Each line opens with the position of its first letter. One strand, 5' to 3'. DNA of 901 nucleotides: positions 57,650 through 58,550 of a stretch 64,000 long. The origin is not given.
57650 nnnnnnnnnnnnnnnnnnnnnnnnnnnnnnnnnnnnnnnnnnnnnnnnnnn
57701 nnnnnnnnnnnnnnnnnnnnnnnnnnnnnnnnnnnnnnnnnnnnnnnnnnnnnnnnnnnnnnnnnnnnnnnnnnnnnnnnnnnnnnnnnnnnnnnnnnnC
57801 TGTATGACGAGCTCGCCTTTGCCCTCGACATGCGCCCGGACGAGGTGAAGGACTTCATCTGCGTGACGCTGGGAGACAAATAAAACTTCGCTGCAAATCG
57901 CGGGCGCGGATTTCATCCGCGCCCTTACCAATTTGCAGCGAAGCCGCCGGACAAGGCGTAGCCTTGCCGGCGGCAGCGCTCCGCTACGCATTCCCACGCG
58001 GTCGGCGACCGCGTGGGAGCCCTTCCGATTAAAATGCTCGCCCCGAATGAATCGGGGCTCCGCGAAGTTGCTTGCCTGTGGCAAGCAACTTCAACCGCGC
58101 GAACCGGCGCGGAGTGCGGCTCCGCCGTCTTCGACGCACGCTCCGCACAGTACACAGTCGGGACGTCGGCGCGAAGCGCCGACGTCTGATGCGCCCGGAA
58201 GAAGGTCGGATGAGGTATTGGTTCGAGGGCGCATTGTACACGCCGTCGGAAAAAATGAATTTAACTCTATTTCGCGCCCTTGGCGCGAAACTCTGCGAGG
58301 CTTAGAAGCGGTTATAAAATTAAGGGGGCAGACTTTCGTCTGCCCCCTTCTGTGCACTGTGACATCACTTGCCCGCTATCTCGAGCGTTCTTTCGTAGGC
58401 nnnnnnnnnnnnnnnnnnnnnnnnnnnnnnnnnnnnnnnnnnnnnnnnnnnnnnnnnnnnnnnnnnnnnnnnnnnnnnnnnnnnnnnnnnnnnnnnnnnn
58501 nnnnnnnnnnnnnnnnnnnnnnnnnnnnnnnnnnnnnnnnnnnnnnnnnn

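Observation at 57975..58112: ~135-nt four-hairpin module F with compensatory stem replacement between copies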

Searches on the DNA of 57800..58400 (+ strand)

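Call 33: search_rna_families(source=window, start=57800, end=58400, threshold=evalue, max_evalue=10)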
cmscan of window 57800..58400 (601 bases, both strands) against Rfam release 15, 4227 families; matches with E-value up to 10: 18.
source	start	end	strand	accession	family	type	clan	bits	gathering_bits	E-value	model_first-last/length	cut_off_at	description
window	57903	58092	-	RF01700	Collinsella-1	Gene; sRNA;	-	27.4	35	3.7e-05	1-196/196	no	Collinsella-1 RNA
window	58322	58351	+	RF02066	STnc320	Gene; sRNA;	-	23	50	0.064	20-49/55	no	Salmonella enterica sRNA STnc320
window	57899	58025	-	RF02826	Scr6925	Gene; sRNA;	-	22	50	0.21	1-131/131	no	Streptomyces RNA 6925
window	57883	57945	-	RF04248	MIR7486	Gene; miRNA;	-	20.2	67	0.76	1-87/87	no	MIR7486 microRNA precursor family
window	57886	57943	-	RF04252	mir-8186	Gene; miRNA;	-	20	80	0.13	14-47/61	no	mir-8186 microRNA precursor family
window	57886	57943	+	RF04252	mir-8186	Gene; miRNA;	-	18.8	80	0.29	14-47/61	no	mir-8186 microRNA precursor family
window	57885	57944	-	RF04104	MIR918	Gene; miRNA;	-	17.4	268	1.2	102-164/265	no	MIR918 microRNA precursor family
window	57884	57946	+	RF04248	MIR7486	Gene; miRNA;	-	17.3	67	3.7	1-87/87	no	MIR7486 microRNA precursor family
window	58049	58162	+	RF01721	Pseudomon-groES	Cis-reg;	-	16.4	50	1.7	1-111/111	no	Pseudomon-groES RNA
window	57991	58019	+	RF03941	mir-3158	Gene; miRNA;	-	16.4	97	4.5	1-81/81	no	mir-3158 microRNA precursor family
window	57986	58024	+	RF01996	mir-995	Gene; miRNA;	-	15.5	72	4.4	1-88/88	no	mir-995 microRNA precursor family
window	57886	57943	+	RF04104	MIR918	Gene; miRNA;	-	14.6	268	4.8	104-162/265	no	MIR918 microRNA precursor family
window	58160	58195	+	RF01333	CRISPR-DR20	Gene; CRISPR;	-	14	42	8.9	1-36/36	no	CRISPR RNA direct repeat element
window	57977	58197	-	RF00261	IRES_L-myc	Cis-reg; IRES;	-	13.8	60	2.6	1-221/221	no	L-myc internal ribosome entry site (IRES)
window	58158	58260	+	RF02556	snaR-A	Gene; sRNA;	-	13.4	98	9.4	1-115/115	no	snaR-A sRNA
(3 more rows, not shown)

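Call 34: search_rna_families(source=window, start=57850, end=58150, threshold=evalue, max_evalue=0.001, show_alignments=1)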
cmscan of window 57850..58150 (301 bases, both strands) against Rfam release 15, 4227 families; matches with E-value up to 0.001: 1.
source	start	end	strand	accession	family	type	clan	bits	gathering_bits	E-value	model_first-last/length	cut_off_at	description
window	57903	58092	-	RF01700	Collinsella-1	Gene; sRNA;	-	27.4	35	1.9e-05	1-196/196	no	Collinsella-1 RNA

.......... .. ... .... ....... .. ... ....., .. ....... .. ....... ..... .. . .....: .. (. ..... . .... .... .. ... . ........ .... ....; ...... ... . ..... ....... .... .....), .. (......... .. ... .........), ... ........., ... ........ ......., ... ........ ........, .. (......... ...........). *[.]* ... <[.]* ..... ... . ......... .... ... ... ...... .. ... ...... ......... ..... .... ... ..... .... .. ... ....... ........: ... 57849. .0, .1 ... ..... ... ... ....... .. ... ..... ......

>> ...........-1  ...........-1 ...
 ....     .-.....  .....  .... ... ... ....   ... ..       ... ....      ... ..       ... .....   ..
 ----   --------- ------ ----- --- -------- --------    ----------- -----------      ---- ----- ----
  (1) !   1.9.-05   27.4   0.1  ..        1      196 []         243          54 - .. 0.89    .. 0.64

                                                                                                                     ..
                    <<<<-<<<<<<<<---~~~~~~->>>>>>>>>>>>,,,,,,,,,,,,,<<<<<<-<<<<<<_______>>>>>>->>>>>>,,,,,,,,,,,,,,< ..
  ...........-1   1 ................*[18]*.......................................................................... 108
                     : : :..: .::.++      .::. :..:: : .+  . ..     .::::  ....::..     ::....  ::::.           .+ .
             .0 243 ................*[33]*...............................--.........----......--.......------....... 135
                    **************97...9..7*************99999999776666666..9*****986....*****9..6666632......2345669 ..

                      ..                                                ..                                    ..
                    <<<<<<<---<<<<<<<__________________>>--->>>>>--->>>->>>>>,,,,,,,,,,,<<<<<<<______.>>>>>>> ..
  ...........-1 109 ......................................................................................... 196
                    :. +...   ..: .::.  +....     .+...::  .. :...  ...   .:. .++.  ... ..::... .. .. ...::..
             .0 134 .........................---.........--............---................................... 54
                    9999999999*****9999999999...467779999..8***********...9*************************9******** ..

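Call 71: search_dna_similar(query=window:57975-58114:+, collection=plasmids, mode=distant, max_evalue=0.001, max_rows=10)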
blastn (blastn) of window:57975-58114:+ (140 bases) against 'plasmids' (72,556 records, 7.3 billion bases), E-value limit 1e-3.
No match.

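Call 72: search_dna_similar(query=window:57975-58114:+, collection=phages, mode=distant, max_evalue=0.001, max_rows=10)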
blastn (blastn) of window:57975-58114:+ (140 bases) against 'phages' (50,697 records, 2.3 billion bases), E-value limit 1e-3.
No match.

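Call 82: build_rna_model(alignment_id=A2, structure=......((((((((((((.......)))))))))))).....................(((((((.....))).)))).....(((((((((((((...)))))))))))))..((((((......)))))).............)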
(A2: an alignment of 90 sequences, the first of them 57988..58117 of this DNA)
Model R1 built from alignment A2 (90 sequences, 145 columns); structure: as given.
model positions 131; base pairs 37; branch points 3; effective number of sequences 1.3; information 0.591 bits per position. Calibrated on 0.2 Mb of random sequence (short: E-values are rough).
structure used (alignment columns):
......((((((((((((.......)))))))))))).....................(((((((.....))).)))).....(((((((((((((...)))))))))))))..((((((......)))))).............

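Call 83: search_with_rna_model(model_id=R1, source=window, max_evalue=1)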
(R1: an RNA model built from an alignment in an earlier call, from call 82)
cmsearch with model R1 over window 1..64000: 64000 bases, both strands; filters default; matches with E-value up to 1: 10.
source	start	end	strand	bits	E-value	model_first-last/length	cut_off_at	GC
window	25880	26010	-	142.2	6.8e-33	1-131/131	no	0.58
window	57989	58119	+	139.3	3.3e-32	1-131/131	no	0.65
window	10936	11066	-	130.7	3.8e-30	1-131/131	no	0.6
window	25978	26082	+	28.5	1.6e-05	1-131/131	no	0.69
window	57916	58021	-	24.5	0.00015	1-131/131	no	0.71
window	11037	11063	+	20.6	0.0013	4-32/131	no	0.7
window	38969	39104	-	17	0.0093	1-131/131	no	0.65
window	14743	14848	+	15.6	0.021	1-131/131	no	0.53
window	9216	9315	+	12.5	0.12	1-131/131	no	0.7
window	15581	15707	+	12.2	0.13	1-131/131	no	0.48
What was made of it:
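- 57992..58112 (+): Module F copy 1. hp1 57992-58003/58007-58018; linker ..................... 58019-58039; hp2 58040-58046/58052-58058 (loop ATGAA); TCCGC; hp3 58064-58076/58080-58092; hp4 58095-58100/58107-58112. Covariance model R1 scores it 139.3 bits (call 83).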

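Call 84: search_with_rna_model(model_id=R1, sources=[L097, L098, L099, L100, L101, L102, L103, L104, L105, L106, L107, L108, L109, L110, L111, L112, L113, L114, L115, L116, L117, L118, L119, L120, L121, L122, L123, L124, L125, L126, L127, L128, L129, L130, L131, L132, L133, L134, L135, L136, L137, L138, L139, L140, L141, L142, L143, L144, L145, L146, L147, L148, L149, L150, L151, L152, L153, L154, L155, L156, L157, L158, L159, L160, L161, L162, L163, L164, L165, L166, L167, L168, L169, L170], max_evalue=0.01)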
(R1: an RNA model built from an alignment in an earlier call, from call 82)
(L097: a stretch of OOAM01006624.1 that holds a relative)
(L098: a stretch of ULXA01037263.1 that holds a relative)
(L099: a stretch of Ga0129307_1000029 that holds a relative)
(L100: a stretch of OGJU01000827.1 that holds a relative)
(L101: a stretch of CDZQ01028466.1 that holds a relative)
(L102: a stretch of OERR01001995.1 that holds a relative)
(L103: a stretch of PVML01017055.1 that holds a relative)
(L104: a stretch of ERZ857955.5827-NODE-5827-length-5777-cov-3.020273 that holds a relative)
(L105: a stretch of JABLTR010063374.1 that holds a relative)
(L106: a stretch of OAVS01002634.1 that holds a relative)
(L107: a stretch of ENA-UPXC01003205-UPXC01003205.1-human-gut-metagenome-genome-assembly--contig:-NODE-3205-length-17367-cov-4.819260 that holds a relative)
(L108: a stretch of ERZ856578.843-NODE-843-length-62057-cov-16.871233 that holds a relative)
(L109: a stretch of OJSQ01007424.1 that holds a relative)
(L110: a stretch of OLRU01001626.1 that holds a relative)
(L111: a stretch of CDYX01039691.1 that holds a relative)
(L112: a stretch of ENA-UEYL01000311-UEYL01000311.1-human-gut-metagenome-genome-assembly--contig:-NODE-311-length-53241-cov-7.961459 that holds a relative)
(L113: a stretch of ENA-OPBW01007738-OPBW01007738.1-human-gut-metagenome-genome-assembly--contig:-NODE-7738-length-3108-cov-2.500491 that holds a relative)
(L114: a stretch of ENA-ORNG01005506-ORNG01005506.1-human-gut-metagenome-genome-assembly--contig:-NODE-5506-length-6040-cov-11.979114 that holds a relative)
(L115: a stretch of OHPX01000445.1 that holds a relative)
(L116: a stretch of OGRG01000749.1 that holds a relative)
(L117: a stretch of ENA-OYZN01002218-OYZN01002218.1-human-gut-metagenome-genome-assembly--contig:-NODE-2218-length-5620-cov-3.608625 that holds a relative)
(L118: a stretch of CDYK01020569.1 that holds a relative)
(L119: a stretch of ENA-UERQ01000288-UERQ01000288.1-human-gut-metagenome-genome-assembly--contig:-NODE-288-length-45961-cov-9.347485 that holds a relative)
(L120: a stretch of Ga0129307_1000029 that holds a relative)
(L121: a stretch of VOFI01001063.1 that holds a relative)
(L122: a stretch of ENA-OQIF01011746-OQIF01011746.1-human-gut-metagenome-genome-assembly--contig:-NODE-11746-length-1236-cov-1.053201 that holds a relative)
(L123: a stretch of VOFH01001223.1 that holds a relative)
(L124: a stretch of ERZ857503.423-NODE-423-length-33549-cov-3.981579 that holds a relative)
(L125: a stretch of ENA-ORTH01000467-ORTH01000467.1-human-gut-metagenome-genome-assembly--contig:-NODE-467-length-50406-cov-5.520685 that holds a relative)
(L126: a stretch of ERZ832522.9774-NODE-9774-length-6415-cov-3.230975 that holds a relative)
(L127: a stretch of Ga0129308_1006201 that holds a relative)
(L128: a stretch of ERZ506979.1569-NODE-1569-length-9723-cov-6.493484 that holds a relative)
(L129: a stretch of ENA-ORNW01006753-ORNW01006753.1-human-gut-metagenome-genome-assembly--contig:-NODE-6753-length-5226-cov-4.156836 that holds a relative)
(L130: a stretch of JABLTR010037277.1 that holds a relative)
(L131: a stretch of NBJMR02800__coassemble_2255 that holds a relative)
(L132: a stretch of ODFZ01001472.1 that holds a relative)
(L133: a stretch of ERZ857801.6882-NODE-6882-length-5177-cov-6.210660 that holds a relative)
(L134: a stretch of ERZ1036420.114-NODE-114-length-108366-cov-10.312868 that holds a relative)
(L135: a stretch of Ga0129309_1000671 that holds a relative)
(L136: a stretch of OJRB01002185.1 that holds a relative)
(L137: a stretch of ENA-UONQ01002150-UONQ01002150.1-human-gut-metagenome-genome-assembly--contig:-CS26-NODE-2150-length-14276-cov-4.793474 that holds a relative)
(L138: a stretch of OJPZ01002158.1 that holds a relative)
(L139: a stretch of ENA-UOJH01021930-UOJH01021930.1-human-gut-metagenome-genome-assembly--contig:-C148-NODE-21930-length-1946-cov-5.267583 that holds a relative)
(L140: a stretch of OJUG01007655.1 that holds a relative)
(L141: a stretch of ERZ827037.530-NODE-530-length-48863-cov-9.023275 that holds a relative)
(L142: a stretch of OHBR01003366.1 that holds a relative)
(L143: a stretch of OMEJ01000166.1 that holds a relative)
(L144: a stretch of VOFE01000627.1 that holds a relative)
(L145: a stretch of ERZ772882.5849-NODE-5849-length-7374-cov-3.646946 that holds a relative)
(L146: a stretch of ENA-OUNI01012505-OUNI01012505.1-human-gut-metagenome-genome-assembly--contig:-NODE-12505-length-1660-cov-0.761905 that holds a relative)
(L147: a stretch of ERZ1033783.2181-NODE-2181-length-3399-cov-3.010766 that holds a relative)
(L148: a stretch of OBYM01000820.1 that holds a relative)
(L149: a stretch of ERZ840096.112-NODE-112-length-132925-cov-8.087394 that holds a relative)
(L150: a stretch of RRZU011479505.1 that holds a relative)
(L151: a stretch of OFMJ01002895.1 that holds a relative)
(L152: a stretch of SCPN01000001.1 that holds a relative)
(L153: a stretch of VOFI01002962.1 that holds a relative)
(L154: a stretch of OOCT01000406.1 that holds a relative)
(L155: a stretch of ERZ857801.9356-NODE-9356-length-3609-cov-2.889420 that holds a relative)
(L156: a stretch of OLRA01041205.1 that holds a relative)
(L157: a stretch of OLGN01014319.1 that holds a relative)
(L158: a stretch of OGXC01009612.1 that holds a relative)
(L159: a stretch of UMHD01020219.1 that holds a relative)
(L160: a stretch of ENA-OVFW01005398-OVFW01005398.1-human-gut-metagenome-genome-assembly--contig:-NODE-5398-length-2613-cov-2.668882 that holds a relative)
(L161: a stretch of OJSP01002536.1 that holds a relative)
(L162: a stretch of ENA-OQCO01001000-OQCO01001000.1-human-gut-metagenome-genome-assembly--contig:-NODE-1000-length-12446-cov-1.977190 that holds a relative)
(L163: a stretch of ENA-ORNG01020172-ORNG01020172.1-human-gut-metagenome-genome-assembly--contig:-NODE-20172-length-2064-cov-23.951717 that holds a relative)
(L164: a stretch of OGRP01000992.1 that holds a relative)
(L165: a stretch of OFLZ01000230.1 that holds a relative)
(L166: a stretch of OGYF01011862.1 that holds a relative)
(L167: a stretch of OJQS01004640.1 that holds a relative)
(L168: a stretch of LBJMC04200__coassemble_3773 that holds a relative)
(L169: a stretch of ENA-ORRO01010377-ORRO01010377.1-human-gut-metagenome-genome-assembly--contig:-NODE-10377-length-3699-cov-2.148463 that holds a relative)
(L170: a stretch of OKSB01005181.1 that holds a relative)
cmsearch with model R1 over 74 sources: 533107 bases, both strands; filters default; matches with E-value up to 0.01: 76.
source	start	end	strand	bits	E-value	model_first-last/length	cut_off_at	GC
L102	1906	2030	+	84.8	3.7e-18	1-131/131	no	0.61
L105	10770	10894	+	84.5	4.3e-18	1-131/131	no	0.61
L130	5007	5139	+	75.2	7.6e-16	1-131/131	no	0.59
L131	5629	5761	-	74.9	9e-16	1-131/131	no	0.59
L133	4703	4835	-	74.9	9e-16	1-131/131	no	0.59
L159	5153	5285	-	74.9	9e-16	1-131/131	no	0.59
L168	5788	5920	-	74.9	9e-16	1-131/131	no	0.59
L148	6998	7122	-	65.4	1.7e-13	1-131/131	no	0.64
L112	9520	9661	-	64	3.8e-13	1-131/131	no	0.63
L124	3930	4071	-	64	3.8e-13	1-131/131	no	0.63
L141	1152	1293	-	64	3.8e-13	1-131/131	no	0.63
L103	1904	2045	+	62.3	9.6e-13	1-131/131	no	0.61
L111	6218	6359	+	62.3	9.6e-13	1-131/131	no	0.61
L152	1012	1153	+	62.3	9.6e-13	1-131/131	no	0.61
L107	11652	11782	+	61.4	1.6e-12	1-131/131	no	0.63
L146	1389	1516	+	58.3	8.9e-12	1-131/131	no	0.64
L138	5192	5322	+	58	1e-11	1-131/131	no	0.63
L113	2231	2356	+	57.4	1.5e-11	1-131/131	no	0.61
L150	198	339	+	57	1.8e-11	1-131/131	no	0.61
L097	2891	3030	-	56.8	2.1e-11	1-131/131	no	0.61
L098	162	301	+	56.8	2.1e-11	1-131/131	no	0.61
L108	9330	9469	+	56.8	2.1e-11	1-131/131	no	0.61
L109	1585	1724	+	56.8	2.1e-11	1-131/131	no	0.61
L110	13124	13263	+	56.8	2.1e-11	1-131/131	no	0.61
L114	3773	3912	+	56.8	2.1e-11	1-131/131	no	0.61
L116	664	803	-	56.8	2.1e-11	1-131/131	no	0.61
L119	5490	5629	+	56.8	2.1e-11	1-131/131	no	0.61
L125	4659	4798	-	56.8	2.1e-11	1-131/131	no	0.61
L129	3371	3510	-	56.8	2.1e-11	1-131/131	no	0.61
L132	4708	4847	-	56.8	2.1e-11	1-131/131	no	0.61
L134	3251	3390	+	56.8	2.1e-11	1-131/131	no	0.61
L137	1635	1774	+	56.8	2.1e-11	1-131/131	no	0.61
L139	82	221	+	56.8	2.1e-11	1-131/131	no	0.61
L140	2038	2177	+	56.8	2.1e-11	1-131/131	no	0.61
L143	6315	6454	+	56.8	2.1e-11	1-131/131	no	0.61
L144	7541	7680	+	56.8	2.1e-11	1-131/131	no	0.61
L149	3265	3404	-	56.8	2.1e-11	1-131/131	no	0.61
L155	3421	3560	-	56.8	2.1e-11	1-131/131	no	0.61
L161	227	366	+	56.8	2.1e-11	1-131/131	no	0.61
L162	854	993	-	56.8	2.1e-11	1-131/131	no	0.61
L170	1919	2058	+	56.8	2.1e-11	1-131/131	no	0.61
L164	1687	1826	-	56.8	2.1e-11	1-131/131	no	0.61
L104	2586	2725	+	56.8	2.1e-11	1-131/131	no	0.61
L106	1653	1792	-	56.8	2.1e-11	1-131/131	no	0.61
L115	8319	8458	+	56.8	2.1e-11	1-131/131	no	0.61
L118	542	681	-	56.8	2.1e-11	1-131/131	no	0.61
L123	8141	8280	-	56.8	2.1e-11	1-131/131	no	0.61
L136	6940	7079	-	56.8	2.1e-11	1-131/131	no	0.61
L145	1587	1726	-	56.8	2.1e-11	1-131/131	no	0.61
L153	1735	1874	-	56.8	2.1e-11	1-131/131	no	0.61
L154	10636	10775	-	56.8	2.1e-11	1-131/131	no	0.61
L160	460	599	-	56.8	2.1e-11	1-131/131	no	0.61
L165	2173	2312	-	56.8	2.1e-11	1-131/131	no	0.61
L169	166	305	+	56.8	2.1e-11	1-131/131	no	0.61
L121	9039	9178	+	56.8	2.1e-11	1-131/131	no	0.61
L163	1955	2064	-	55.9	3.3e-11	23-131/131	5'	0.61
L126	4442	4580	-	53.7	1.1e-10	1-131/131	no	0.61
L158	2088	2212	-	53.4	1.3e-10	1-131/131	no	0.61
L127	5203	5315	-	52.2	2.6e-10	1-131/131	no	0.5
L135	1260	1372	+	52.2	2.6e-10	1-131/131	no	0.5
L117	5426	5526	-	51.2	4.5e-10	1-131/131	no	0.6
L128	8094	8194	+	51.2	4.5e-10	1-131/131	no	0.6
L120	5133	5262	+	45.3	1.2e-08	1-131/131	no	0.51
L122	1132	1236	-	44.4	2e-08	33-131/131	5'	0.59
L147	3272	3399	-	44.2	2.2e-08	15-131/131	5'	0.6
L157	1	118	+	44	2.5e-08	28-131/131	5'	0.59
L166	3675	3787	-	42.7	5e-08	33-131/131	5'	0.61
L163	1717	1846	-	40.9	1.4e-07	1-131/131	no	0.68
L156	1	73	-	39.5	3e-07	1-89/131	3'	0.55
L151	483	621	+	29.7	7e-05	1-131/131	no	0.5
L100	6085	6214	+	29.4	8.1e-05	1-131/131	no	0.51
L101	5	134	+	29.4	8.1e-05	1-131/131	no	0.51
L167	1408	1537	+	29.4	8.1e-05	1-131/131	no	0.51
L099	1740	1878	+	27.8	0.0002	1-131/131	no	0.49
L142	1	132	-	24.4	0.0013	1-124/131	3'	0.48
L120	449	566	+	22.6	0.0035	1-131/131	no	0.58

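Call 85: search_with_rna_model(model_id=R1, sources=[L102, L105, L130, L131, L168, L148, L124, L152, L107, L146, L138, L113, L150, L097, L126, L158, L127, L128, L120, L163, L151, L100, L099, L106, L121], max_evalue=0.001, make_alignment=true)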
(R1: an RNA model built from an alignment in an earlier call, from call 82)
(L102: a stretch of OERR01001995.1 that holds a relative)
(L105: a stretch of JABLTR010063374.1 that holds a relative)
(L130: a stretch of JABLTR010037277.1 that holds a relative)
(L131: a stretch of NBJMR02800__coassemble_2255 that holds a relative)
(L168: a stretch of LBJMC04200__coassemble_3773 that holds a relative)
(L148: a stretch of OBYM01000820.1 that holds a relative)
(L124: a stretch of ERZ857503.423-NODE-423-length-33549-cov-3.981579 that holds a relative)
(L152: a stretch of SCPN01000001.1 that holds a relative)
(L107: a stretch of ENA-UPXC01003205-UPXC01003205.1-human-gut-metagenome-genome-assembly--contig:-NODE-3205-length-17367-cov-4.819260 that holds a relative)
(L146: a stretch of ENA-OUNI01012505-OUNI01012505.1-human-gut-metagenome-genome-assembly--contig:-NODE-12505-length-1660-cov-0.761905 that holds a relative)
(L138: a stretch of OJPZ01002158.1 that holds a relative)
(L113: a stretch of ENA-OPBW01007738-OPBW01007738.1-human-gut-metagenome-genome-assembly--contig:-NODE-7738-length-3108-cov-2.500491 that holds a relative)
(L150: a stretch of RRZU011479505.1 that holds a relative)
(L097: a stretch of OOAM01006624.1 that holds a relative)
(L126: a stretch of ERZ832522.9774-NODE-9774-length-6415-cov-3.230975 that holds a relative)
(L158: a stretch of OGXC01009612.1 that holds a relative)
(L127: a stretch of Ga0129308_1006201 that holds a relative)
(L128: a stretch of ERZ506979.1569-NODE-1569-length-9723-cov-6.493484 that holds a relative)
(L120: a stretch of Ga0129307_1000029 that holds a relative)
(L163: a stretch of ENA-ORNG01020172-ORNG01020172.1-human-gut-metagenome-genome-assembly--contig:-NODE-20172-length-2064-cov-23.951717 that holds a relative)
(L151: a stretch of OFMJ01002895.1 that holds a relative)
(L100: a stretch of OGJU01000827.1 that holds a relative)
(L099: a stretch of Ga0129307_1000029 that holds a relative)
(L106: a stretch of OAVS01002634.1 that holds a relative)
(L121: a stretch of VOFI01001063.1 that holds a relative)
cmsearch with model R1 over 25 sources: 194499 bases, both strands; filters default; matches with E-value up to 0.001: 26.
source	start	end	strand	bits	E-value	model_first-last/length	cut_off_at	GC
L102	1906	2030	+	84.8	1.3e-18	1-131/131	no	0.61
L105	10770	10894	+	84.5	1.6e-18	1-131/131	no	0.61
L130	5007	5139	+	75.2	2.8e-16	1-131/131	no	0.59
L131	5629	5761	-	74.9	3.3e-16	1-131/131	no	0.59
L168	5788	5920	-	74.9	3.3e-16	1-131/131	no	0.59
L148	6998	7122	-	65.4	6.2e-14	1-131/131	no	0.64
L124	3930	4071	-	64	1.4e-13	1-131/131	no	0.63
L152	1012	1153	+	62.3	3.5e-13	1-131/131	no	0.61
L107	11652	11782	+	61.4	5.8e-13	1-131/131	no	0.63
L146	1389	1516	+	58.3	3.3e-12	1-131/131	no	0.64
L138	5192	5322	+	58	3.7e-12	1-131/131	no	0.63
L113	2231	2356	+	57.4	5.4e-12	1-131/131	no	0.61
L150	198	339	+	57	6.7e-12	1-131/131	no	0.61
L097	2891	3030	-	56.8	7.5e-12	1-131/131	no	0.61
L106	1653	1792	-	56.8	7.6e-12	1-131/131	no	0.61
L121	9039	9178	+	56.8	7.6e-12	1-131/131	no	0.61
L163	1955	2064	-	55.9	1.2e-11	23-131/131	5'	0.61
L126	4442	4580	-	53.7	4.1e-11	1-131/131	no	0.61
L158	2088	2212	-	53.4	4.9e-11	1-131/131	no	0.61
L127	5203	5315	-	52.2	9.4e-11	1-131/131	no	0.5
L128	8094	8194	+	51.2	1.6e-10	1-131/131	no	0.6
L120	5133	5262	+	45.3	4.4e-09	1-131/131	no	0.51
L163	1717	1846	-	40.9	4.9e-08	1-131/131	no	0.68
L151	483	621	+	29.7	2.5e-05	1-131/131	no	0.5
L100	6085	6214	+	29.4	3e-05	1-131/131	no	0.51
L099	1740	1878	+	27.8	7.4e-05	1-131/131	no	0.49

Alignment A8: 26 matches aligned to the model, 195 columns, each read 5' to 3' on its own strand. Consensus structure (alignment columns), stored with it:
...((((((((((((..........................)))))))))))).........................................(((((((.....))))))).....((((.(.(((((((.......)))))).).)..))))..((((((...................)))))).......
